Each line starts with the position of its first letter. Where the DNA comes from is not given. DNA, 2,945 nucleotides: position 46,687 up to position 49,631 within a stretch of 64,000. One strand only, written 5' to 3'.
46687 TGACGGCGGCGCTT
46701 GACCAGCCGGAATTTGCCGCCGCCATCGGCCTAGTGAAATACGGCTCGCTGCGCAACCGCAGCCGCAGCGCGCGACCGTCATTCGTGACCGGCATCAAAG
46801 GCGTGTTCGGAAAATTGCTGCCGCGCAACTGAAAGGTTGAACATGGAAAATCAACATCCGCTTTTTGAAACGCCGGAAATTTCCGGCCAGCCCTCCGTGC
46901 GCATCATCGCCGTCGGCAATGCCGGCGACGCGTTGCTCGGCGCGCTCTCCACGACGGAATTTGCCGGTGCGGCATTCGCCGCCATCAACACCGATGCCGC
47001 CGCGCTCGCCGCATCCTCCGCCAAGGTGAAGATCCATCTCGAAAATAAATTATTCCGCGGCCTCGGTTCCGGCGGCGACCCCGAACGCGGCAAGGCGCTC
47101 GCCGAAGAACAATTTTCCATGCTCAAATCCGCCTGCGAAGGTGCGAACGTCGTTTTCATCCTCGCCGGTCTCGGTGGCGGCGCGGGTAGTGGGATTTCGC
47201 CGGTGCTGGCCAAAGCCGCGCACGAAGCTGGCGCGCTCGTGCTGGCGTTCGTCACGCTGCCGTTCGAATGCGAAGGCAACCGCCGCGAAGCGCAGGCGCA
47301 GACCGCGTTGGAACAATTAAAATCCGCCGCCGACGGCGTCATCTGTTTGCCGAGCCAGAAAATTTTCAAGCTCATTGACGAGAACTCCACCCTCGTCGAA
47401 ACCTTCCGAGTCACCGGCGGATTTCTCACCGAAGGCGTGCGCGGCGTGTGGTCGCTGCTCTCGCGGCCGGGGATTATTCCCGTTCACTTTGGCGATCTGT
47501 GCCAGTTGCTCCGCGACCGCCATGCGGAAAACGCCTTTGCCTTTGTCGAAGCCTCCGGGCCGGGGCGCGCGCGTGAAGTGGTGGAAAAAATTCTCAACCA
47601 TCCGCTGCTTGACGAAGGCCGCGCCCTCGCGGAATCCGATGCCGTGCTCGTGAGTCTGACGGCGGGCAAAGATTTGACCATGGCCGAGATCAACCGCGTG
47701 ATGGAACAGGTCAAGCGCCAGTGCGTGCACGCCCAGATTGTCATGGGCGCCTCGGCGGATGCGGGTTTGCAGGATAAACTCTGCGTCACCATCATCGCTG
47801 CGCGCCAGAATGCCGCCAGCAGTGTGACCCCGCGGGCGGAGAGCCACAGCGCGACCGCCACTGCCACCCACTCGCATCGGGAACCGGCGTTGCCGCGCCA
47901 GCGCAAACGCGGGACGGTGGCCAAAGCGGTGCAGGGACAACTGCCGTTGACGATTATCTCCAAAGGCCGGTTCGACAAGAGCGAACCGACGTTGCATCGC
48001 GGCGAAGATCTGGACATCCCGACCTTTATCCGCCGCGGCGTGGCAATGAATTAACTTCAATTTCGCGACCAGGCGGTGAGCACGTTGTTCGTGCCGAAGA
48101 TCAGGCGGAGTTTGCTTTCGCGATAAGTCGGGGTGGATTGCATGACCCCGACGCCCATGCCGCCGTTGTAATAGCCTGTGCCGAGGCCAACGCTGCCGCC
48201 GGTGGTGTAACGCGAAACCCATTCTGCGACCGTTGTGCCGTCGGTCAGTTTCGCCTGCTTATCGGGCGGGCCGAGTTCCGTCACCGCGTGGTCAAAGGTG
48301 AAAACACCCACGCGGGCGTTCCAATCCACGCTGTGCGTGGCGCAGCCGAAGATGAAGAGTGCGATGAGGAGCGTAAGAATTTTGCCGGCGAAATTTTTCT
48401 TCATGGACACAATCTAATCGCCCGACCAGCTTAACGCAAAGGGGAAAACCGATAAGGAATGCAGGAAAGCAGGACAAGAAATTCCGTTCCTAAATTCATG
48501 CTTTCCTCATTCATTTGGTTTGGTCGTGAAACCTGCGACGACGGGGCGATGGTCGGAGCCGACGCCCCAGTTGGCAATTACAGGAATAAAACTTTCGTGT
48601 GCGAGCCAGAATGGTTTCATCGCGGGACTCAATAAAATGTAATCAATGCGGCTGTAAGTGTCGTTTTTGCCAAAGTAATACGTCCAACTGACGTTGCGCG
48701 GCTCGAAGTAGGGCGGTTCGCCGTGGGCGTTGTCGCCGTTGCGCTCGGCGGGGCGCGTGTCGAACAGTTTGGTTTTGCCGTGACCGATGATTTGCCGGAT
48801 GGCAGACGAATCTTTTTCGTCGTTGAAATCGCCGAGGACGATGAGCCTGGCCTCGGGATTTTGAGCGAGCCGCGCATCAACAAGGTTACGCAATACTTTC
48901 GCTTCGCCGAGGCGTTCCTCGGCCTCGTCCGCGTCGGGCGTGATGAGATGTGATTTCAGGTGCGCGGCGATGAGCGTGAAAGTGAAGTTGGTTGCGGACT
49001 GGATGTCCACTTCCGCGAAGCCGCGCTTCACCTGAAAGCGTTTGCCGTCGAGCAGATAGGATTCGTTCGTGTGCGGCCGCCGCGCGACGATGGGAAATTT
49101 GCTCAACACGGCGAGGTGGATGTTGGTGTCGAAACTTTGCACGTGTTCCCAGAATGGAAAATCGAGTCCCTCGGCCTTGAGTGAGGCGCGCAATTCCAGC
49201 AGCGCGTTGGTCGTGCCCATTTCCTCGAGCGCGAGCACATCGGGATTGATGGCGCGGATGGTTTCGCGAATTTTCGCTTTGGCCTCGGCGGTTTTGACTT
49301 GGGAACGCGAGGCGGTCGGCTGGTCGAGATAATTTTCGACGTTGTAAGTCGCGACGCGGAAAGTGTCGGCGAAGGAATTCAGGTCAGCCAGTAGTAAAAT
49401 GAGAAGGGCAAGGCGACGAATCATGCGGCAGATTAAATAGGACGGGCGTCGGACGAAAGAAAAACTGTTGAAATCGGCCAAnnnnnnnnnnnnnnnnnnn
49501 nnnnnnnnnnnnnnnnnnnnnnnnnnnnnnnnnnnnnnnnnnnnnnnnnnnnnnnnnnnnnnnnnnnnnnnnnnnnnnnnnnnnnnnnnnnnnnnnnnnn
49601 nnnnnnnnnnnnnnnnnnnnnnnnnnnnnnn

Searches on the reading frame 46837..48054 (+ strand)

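Call 51: search_protein_families(library=pfam, proteins=[window:46837-48054:+], max_evalue=0.001)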
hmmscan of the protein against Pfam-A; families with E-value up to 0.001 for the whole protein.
window:46837-48054:+ (405 aa): 2 families
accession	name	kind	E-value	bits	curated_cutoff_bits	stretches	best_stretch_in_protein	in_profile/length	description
PF00091.31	Tubulin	-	1.8e-32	113.6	33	1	44-180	39-189/190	Tubulin/FtsZ family, GTPase domain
PF12327.13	FtsZ_C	-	1.4e-17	64.2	27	1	238-322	9-92/95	FtsZ family, C-terminal domain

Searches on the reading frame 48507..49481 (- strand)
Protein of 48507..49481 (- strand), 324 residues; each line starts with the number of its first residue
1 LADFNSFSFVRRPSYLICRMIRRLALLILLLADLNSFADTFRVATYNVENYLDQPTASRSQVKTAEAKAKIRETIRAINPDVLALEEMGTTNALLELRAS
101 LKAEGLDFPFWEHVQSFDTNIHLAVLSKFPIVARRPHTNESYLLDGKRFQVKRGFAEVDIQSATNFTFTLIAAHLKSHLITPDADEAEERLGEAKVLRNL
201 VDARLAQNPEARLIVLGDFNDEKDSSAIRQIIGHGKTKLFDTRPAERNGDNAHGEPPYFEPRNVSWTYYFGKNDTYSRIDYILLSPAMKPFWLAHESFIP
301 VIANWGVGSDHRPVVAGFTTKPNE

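Call 3: search_protein_families(library=pfam, proteins=[window:48507-49481:-], max_evalue=0.01)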
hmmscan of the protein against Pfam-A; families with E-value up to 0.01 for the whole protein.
window:48507-49481:- (324 aa): 2 families
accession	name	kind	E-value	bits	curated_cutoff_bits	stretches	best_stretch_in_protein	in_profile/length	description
PF03372.29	Exo_endo_phos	-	2.4e-18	67.1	24.5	1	44-311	1-225/225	Endonuclease/Exonuclease/phosphatase family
PF19580.5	Exo_endo_phos_3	-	7e-07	29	27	1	172-233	148-208/311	Endonuclease/Exonuclease/phosphatase family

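Call 4: search_protein_families(library=ncbifam, proteins=[window:48507-49481:-], max_evalue=0.01)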
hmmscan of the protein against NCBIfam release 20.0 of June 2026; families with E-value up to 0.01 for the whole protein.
window:48507-49481:- (324 aa): 2 families
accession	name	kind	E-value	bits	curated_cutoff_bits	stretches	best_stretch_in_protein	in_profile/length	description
NF033681.1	ExeM_NucH_DNase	subfamily_domain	8.7e-10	38.1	300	1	39-289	234-495/546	ExeM/NucH family extracellular endonuclease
TIGR00633.1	xth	equivalog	0.00031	20.3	99.05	1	68-317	16-253/255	exodeoxyribonuclease III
